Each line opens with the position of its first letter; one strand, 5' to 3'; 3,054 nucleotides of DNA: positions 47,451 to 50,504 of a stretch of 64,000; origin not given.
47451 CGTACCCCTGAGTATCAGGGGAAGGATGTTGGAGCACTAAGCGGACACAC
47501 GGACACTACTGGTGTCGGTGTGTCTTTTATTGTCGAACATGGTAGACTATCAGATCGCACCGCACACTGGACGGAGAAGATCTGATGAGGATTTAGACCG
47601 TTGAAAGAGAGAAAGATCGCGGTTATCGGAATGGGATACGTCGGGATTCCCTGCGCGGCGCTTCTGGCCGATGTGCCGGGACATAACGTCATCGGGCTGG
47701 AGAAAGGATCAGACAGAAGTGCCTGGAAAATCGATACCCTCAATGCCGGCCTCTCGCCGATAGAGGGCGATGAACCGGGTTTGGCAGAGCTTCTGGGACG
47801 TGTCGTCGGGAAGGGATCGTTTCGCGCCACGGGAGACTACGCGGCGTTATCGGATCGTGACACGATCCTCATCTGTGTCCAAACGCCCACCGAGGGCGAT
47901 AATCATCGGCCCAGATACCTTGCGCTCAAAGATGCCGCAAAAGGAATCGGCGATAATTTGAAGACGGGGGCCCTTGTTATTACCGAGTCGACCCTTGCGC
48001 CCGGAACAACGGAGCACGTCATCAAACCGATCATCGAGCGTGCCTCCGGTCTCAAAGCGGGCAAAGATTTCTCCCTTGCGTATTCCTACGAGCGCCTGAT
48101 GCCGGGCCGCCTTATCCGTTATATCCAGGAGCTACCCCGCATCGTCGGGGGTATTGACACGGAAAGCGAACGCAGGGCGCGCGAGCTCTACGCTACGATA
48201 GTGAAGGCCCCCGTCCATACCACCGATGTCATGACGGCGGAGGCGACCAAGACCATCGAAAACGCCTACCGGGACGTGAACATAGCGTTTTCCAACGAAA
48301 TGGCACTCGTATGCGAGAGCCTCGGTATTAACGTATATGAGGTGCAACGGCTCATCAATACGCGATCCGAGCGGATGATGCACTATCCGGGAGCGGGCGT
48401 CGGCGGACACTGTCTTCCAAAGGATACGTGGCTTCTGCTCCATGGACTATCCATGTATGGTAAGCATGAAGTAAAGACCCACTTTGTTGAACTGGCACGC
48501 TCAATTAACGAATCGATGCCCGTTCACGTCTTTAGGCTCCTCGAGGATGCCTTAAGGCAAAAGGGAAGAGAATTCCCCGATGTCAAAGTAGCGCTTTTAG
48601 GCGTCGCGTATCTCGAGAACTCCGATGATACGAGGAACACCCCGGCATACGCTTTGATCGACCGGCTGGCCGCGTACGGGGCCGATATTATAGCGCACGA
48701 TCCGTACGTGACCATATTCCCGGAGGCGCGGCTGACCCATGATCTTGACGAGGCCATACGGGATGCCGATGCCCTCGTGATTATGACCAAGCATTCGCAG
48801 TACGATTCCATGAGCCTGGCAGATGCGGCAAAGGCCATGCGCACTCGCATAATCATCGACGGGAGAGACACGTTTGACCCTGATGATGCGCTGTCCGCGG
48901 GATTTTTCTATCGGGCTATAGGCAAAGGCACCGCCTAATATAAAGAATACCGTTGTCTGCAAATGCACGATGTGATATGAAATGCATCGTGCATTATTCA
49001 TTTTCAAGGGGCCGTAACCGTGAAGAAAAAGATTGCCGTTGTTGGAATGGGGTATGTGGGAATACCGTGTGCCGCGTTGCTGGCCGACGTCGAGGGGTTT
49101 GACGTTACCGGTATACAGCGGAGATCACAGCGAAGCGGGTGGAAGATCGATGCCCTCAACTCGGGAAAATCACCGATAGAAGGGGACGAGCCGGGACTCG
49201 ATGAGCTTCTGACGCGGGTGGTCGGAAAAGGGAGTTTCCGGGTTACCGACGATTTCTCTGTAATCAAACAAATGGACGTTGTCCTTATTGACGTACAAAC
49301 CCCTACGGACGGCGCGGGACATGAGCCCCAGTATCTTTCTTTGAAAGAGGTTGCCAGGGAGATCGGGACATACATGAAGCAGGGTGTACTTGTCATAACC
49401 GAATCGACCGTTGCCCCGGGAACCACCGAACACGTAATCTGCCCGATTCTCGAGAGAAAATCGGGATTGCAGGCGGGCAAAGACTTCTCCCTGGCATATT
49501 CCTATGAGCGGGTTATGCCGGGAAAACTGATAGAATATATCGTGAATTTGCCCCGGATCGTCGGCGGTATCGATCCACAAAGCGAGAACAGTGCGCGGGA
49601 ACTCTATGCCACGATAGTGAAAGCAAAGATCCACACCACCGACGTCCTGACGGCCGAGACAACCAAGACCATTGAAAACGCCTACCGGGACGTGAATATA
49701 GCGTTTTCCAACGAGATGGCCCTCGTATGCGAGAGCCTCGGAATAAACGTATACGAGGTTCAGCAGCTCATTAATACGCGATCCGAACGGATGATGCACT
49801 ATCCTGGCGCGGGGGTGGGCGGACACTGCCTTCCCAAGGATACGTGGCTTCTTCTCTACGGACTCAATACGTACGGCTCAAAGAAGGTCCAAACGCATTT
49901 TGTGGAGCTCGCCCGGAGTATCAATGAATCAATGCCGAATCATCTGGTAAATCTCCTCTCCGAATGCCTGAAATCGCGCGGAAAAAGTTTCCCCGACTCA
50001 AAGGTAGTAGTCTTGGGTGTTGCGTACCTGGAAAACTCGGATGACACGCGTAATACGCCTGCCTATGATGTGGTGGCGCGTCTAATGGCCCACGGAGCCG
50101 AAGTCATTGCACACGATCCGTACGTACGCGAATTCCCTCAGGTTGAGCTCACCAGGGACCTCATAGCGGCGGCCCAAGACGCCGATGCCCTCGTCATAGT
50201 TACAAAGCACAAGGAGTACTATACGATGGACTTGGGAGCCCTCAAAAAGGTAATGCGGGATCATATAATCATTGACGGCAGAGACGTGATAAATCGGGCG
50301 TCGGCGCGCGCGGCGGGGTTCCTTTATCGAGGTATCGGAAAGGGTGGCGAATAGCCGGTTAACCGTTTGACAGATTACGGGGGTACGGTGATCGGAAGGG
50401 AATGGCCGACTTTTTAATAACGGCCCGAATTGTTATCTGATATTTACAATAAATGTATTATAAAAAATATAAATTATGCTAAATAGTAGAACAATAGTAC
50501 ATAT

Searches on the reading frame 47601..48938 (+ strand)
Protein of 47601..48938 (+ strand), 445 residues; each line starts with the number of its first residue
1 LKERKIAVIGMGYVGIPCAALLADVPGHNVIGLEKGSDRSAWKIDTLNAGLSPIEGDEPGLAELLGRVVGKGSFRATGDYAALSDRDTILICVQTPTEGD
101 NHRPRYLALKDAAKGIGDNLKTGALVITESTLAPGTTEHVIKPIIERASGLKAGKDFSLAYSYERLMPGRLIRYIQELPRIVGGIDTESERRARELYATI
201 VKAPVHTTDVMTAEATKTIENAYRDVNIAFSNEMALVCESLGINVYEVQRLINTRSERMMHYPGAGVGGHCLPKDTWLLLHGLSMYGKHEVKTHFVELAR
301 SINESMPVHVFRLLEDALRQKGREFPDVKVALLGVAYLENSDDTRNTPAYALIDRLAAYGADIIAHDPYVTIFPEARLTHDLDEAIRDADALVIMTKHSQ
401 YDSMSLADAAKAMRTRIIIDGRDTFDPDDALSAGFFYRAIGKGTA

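Call 30: search_protein_families(library=pfam, max_evalue=0.001, proteins=[window:47601-48938:+])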
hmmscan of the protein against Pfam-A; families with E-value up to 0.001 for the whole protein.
window:47601-48938:+ (445 aa): 4 families
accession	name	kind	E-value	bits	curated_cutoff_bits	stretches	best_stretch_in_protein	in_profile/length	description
PF03721.20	UDPG_MGDP_dh_N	-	9.3e-38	130.1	27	1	5-195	2-186/187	UDP-glucose/GDP-mannose dehydrogenase family, NAD binding domain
PF00984.24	UDPG_MGDP_dh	-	1.1e-26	93.2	25.4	1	212-304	2-93/94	UDP-glucose/GDP-mannose dehydrogenase family, central domain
PF03720.21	UDPG_MGDP_dh_C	-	1e-25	90.5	30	1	331-427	1-103/103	UDP-glucose/GDP-mannose dehydrogenase family, UDP binding domain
PF02826.25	2-Hacid_dh_C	-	0.00071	19.4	25.1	0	351-399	50-102/178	D-isomer specific 2-hydroxyacid dehydrogenase, NAD binding domain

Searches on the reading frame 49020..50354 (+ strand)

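Call 30: search_protein_families(library=pfam, max_evalue=0.001, proteins=[window:49020-50354:+])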
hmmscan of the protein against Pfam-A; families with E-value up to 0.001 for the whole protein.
window:49020-50354:+ (444 aa): 3 families
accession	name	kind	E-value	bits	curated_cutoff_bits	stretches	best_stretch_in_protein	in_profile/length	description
PF03721.20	UDPG_MGDP_dh_N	-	4.6e-40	137.6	27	1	3-192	1-184/187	UDP-glucose/GDP-mannose dehydrogenase family, NAD binding domain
PF00984.24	UDPG_MGDP_dh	-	2.3e-27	95.4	25.4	1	211-303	2-93/94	UDP-glucose/GDP-mannose dehydrogenase family, central domain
PF03720.21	UDPG_MGDP_dh_C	-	1.2e-25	90.3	30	1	331-425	2-102/103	UDP-glucose/GDP-mannose dehydrogenase family, UDP binding domain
